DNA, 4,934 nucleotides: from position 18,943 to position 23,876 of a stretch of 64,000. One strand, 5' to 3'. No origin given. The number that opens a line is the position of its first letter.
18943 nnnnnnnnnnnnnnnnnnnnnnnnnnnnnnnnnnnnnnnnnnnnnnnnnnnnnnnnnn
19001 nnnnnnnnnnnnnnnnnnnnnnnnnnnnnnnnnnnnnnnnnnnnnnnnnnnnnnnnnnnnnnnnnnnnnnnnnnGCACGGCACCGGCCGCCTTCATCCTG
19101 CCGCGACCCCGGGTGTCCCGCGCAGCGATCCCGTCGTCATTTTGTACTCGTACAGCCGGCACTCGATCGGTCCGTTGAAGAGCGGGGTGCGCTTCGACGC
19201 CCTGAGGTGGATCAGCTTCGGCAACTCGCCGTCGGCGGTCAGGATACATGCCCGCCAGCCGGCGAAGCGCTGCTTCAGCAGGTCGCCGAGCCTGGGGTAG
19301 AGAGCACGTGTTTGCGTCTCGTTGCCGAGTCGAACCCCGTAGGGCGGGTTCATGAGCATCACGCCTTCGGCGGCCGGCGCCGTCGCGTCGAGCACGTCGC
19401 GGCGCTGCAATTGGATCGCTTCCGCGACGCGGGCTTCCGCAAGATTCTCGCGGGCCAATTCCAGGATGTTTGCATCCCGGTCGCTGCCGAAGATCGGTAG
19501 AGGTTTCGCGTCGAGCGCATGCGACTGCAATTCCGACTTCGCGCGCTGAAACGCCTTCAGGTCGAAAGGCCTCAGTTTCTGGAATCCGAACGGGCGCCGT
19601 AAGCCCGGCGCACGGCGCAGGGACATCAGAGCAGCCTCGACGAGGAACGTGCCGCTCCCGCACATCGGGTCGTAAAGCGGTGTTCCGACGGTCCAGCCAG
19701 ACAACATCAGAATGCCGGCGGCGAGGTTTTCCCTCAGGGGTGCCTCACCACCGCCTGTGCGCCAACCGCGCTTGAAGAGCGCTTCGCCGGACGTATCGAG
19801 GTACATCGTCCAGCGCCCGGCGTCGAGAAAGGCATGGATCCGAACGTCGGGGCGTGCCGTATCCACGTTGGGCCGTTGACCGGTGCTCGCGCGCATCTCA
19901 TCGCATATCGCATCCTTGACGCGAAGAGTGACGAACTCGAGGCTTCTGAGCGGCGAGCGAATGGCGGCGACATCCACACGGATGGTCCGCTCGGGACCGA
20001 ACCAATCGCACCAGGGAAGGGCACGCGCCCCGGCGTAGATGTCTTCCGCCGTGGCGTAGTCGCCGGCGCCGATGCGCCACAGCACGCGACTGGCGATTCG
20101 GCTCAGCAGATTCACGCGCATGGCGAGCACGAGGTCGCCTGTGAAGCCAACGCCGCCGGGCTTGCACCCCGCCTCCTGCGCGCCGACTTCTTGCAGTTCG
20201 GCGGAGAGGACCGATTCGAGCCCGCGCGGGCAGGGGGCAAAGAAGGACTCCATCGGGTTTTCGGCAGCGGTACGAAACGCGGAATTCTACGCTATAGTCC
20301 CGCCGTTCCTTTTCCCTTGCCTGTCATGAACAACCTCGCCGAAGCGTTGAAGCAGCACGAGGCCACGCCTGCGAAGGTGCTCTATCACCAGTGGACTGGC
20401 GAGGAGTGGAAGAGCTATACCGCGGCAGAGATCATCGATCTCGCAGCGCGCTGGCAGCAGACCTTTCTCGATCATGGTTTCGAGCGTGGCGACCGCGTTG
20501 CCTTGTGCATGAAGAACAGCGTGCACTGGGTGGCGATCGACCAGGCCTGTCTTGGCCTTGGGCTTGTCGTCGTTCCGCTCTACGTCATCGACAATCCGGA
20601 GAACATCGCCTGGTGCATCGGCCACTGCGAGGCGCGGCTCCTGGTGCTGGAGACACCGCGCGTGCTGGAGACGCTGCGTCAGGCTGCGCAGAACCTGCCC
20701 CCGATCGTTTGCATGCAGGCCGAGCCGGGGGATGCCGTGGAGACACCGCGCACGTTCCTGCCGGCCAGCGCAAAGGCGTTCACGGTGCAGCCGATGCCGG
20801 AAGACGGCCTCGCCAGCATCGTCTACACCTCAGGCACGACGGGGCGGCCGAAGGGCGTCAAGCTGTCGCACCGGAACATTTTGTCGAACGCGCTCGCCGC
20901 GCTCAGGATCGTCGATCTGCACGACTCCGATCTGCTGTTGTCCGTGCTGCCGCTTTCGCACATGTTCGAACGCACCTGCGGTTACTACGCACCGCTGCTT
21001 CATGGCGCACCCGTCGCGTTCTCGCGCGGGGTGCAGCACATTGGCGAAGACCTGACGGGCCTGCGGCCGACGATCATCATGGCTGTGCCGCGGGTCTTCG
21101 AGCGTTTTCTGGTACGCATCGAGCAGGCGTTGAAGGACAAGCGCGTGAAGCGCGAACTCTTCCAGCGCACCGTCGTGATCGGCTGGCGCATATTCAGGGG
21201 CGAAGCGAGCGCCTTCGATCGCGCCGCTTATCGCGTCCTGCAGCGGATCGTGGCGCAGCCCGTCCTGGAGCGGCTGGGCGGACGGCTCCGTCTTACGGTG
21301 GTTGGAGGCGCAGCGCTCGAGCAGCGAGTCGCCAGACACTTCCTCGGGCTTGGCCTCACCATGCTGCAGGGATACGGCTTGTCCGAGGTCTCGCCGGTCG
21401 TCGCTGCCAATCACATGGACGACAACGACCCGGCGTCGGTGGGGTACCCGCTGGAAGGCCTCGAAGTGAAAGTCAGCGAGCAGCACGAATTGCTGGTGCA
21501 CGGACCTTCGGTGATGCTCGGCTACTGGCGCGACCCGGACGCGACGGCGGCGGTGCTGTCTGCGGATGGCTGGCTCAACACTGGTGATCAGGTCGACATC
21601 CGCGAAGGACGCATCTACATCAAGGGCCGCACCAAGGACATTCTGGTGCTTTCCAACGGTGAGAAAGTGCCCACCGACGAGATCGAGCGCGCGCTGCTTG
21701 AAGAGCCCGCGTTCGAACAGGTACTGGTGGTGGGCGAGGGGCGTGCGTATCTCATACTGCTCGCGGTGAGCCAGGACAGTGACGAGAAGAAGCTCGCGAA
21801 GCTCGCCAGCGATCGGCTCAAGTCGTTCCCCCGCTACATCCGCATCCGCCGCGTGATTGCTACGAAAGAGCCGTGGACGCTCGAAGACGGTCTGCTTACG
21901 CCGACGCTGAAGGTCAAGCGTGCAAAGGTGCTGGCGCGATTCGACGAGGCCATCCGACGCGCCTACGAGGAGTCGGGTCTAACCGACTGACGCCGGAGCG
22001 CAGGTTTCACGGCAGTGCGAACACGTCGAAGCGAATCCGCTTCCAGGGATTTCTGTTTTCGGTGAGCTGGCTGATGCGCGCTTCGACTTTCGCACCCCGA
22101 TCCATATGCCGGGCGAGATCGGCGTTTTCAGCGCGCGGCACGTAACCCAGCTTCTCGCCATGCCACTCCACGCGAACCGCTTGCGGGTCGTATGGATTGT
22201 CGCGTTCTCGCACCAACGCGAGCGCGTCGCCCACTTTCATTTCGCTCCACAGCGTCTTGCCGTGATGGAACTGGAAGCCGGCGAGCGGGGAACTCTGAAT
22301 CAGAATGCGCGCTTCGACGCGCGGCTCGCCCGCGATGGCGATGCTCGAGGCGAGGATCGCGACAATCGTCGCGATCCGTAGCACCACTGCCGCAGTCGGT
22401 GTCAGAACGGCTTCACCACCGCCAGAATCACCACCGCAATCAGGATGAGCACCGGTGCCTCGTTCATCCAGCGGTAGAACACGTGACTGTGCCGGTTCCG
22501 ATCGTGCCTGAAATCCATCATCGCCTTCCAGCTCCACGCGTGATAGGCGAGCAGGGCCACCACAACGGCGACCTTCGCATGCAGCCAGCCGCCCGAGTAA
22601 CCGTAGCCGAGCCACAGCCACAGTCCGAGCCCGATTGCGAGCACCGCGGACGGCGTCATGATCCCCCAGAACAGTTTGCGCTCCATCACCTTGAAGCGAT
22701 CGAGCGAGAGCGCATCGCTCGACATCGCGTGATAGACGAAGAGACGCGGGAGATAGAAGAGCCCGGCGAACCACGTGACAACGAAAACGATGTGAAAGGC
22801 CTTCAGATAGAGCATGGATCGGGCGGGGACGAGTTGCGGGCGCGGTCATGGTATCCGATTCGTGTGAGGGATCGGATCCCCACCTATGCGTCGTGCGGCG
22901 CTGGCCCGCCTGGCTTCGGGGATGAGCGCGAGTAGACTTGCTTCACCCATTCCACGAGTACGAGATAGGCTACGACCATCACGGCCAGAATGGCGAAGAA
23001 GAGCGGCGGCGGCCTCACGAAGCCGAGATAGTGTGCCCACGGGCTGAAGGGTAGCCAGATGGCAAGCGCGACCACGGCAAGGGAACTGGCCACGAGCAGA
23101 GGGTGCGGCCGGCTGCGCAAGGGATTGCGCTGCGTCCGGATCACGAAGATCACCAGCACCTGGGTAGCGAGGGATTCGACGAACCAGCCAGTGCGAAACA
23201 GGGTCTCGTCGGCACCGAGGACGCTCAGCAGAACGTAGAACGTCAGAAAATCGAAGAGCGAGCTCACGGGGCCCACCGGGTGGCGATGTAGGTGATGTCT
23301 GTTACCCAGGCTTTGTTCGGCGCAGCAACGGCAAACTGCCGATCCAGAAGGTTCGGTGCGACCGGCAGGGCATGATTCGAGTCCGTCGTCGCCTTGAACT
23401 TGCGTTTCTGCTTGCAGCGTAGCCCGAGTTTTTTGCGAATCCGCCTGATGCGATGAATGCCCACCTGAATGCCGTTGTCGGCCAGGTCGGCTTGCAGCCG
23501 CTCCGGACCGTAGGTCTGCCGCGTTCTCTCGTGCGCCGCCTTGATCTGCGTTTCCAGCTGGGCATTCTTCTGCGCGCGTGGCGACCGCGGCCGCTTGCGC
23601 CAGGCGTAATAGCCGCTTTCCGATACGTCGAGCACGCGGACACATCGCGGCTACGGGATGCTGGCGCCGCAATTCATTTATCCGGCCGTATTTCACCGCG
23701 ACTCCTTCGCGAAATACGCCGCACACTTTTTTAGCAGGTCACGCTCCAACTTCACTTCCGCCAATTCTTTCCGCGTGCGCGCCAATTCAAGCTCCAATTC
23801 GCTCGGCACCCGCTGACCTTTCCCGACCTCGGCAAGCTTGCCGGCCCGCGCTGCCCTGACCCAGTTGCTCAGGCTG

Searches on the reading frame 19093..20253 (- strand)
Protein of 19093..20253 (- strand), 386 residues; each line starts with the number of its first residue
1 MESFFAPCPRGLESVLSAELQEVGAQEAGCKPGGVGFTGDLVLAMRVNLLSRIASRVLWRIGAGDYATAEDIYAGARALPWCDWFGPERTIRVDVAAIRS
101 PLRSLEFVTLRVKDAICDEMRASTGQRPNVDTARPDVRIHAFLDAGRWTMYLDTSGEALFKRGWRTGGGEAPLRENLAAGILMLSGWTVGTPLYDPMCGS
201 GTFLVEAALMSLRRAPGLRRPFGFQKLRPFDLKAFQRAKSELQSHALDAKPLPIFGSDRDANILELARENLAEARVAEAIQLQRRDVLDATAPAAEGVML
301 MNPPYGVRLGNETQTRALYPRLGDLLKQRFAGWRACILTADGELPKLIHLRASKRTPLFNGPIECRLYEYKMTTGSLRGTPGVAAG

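Call 76: search_protein_families(library=pfam, proteins=[window:19093-20253:-], max_evalue=0.0001)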
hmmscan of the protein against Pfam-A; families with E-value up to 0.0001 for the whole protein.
window:19093-20253:- (386 aa): 3 families
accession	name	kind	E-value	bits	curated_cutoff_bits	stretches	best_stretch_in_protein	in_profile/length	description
PF01170.24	UPF0020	-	3.1e-51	174.3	22.3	1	162-367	1-195/197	RMKL-like, methyltransferase domain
PF02926.22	THUMP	-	9.8e-21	74.4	20.6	1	66-153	1-84/84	THUMP domain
PF22020.1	RlmL_1st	-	5.7e-18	65.1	27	1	4-58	2-55/55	RlmL ferredoxin-like domain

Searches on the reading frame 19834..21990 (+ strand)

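Call 76: search_protein_families(library=pfam, proteins=[window:19834-21990:+], max_evalue=0.0001)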
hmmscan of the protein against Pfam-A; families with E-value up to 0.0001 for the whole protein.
window:19834-21990:+ (718 aa): 2 families
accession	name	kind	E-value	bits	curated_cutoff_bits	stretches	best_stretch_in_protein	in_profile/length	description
PF00501.34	AMP-binding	-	6.8e-71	239.5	29.9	1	174-565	4-384/384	AMP-binding enzyme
PF23562.2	AMP-binding_C_3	-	1.3e-08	35.7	20.8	1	602-713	2-122/124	AMP-binding enzyme C-terminal domain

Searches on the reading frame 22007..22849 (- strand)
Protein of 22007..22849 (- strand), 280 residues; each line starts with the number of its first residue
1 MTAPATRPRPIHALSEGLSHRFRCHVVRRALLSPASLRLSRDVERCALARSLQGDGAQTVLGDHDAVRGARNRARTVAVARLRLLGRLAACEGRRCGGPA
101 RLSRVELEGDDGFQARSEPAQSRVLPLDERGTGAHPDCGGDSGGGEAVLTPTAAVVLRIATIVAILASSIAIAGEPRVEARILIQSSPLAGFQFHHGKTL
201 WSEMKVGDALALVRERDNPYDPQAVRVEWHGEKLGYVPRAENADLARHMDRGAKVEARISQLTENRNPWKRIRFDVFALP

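Call 77: search_protein_families(library=pfam, proteins=[window:22007-22849:-], max_evalue=0.0001)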
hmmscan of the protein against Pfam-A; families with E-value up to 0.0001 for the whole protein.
window:22007-22849:- (280 aa): 1 family
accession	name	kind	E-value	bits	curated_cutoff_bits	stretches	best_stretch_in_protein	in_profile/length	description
PF08797.16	HIRAN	-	1.1e-19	70.5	24.7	1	187-277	6-92/96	HIRAN domain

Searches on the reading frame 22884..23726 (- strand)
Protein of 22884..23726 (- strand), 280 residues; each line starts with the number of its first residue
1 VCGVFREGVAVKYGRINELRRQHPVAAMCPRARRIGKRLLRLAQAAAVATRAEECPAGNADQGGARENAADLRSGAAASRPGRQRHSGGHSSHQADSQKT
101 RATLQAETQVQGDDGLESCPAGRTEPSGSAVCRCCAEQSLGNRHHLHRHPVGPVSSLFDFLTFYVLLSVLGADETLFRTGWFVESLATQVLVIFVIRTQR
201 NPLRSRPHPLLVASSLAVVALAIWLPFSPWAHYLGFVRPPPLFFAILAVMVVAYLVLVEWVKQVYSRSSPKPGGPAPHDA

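Call 77: search_protein_families(library=pfam, proteins=[window:22884-23726:-], max_evalue=0.0001)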
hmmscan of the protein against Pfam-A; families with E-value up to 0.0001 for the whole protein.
window:22884-23726:- (280 aa): 1 family
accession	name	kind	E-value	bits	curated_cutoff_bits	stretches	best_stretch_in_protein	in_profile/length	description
PF00689.26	Cation_ATPase_C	-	1.5e-13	51.4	27.3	1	151-263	57-174/175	Cation transporting ATPase, C-terminus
